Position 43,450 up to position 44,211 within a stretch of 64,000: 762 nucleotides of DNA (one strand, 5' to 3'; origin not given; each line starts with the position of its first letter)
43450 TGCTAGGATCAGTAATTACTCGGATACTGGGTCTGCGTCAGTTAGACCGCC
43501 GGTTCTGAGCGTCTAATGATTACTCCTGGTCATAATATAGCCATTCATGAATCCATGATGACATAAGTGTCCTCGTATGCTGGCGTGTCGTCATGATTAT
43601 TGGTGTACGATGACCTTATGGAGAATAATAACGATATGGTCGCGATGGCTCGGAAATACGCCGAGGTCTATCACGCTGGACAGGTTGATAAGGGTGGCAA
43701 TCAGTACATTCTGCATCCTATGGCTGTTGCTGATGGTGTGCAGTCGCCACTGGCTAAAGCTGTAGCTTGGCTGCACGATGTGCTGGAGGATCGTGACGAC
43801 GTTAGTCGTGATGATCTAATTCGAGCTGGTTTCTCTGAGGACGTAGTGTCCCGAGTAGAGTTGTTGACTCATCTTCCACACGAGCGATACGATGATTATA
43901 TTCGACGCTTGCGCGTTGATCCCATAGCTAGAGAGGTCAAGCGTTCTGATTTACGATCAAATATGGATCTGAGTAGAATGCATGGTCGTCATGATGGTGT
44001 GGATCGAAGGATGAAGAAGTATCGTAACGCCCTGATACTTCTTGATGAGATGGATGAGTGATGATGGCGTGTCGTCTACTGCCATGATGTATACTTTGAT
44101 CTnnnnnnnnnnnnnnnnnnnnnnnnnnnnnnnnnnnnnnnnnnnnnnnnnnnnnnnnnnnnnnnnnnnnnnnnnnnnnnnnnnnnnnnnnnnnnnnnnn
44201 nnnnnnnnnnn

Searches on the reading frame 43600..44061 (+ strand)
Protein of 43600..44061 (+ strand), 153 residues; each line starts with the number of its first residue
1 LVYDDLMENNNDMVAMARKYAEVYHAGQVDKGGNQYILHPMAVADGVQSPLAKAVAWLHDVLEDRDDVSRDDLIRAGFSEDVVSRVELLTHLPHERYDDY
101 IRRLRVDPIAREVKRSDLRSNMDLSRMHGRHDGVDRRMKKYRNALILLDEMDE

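Call 4: search_protein_families(library=pfam, proteins=[window:43600-44061:+], max_evalue=0.1)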
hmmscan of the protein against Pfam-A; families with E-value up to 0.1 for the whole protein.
window:43600-44061:+ (153 aa): 1 family
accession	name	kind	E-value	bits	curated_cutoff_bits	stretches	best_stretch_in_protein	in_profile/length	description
PF13328.12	HD_4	-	3.7e-05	23.9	27.2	1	17-92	1-77/156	HD domain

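Call 5: search_protein_families(library=phrogs, proteins=[window:43600-44061:+], max_evalue=0.01)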
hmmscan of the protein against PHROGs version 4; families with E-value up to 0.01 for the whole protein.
window:43600-44061:+ (153 aa): 4 families
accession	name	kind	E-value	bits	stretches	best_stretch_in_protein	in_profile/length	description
phrog_990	-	other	1.9e-46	160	1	5-152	146-295/374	metal-dependent phosphohydrolase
phrog_30929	-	unknown function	6.2e-11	42.8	1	13-144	237-370/413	-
phrog_32047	-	other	8.5e-05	23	1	11-77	21-95/301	phosphohydrolase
phrog_37235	-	other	0.0001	23.5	1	73-144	6-77/118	metal-dependent phosphohydrolase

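Call 7: search_protein_families(library=ncbifam, proteins=[window:43600-44061:+], max_evalue=0.1)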
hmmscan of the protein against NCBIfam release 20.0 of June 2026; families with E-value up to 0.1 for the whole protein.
window:43600-44061:+ (153 aa): 2 families
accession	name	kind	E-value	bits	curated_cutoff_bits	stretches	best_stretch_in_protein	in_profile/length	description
TIGR00691.1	spoT_relA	subfamily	1.3e-08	33.6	499.2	1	19-98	3-84/687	RelA/SpoT family protein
NF008303.0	PRK11092.1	equivalog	2.7e-05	22.6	947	1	6-97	15-108/702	bifunctional GTP diphosphokinase/guanosine-3',5'-bis pyrophosphate 3'-pyrophosphohydrolase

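Call 8: search_protein_families(library=padloc, proteins=[window:43600-44061:+], max_evalue=0.1)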
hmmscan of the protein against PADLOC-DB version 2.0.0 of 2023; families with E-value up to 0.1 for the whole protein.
window:43600-44061:+ (153 aa): 0 families

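Call 39: search_solved_structures(query=window:43600-44061:+, max_evalue=0.01, show_alignments=2)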
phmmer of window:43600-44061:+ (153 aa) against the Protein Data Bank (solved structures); distinct sequences matched with E-value up to 0.01: 12.
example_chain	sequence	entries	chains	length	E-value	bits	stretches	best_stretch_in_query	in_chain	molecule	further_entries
7smg_A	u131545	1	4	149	5.1e-24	88.5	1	8-148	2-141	(p)ppApp hydrolase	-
8acu_A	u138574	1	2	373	4.9e-08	36.6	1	13-98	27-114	GTP pyrophosphokinase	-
6yxa_A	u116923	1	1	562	8.9e-08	35.8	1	13-98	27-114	GTP pyrophosphokinase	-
1vj7_A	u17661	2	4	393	3.1e-06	30.8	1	11-104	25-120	Bifunctional RELA/SPOT | Bifunctional (p)ppGpp synthase/hydrolase RelA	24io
7qps_A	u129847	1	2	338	8.3e-06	29.4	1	12-101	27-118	ACT domain protein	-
7qpr_A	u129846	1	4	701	2.9e-05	27.6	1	13-100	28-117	ACT domain protein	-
7ohg_A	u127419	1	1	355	0.00016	25.2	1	14-74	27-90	Guanosine-3',5'-bis(Diphosphate) 3'-pyrophosphohydrolase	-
6s2t_A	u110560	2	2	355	0.00016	25.2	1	14-74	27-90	(P)ppGpp synthetase I, SpoT/RelA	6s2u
6s2v_A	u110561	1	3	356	0.00016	25.2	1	14-74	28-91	(P)ppGpp synthetase I, SpoT/RelA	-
8fr8_I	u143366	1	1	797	0.0013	22.2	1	14-90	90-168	GTP pyrophosphokinase RelA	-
7oiw_A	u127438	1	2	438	0.0019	21.8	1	20-97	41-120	GTP pyrophosphokinase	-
5xnx_A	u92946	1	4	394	0.0031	21.1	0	15-91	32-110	Bifunctional (p)ppGpp synthase/hydrolase RelA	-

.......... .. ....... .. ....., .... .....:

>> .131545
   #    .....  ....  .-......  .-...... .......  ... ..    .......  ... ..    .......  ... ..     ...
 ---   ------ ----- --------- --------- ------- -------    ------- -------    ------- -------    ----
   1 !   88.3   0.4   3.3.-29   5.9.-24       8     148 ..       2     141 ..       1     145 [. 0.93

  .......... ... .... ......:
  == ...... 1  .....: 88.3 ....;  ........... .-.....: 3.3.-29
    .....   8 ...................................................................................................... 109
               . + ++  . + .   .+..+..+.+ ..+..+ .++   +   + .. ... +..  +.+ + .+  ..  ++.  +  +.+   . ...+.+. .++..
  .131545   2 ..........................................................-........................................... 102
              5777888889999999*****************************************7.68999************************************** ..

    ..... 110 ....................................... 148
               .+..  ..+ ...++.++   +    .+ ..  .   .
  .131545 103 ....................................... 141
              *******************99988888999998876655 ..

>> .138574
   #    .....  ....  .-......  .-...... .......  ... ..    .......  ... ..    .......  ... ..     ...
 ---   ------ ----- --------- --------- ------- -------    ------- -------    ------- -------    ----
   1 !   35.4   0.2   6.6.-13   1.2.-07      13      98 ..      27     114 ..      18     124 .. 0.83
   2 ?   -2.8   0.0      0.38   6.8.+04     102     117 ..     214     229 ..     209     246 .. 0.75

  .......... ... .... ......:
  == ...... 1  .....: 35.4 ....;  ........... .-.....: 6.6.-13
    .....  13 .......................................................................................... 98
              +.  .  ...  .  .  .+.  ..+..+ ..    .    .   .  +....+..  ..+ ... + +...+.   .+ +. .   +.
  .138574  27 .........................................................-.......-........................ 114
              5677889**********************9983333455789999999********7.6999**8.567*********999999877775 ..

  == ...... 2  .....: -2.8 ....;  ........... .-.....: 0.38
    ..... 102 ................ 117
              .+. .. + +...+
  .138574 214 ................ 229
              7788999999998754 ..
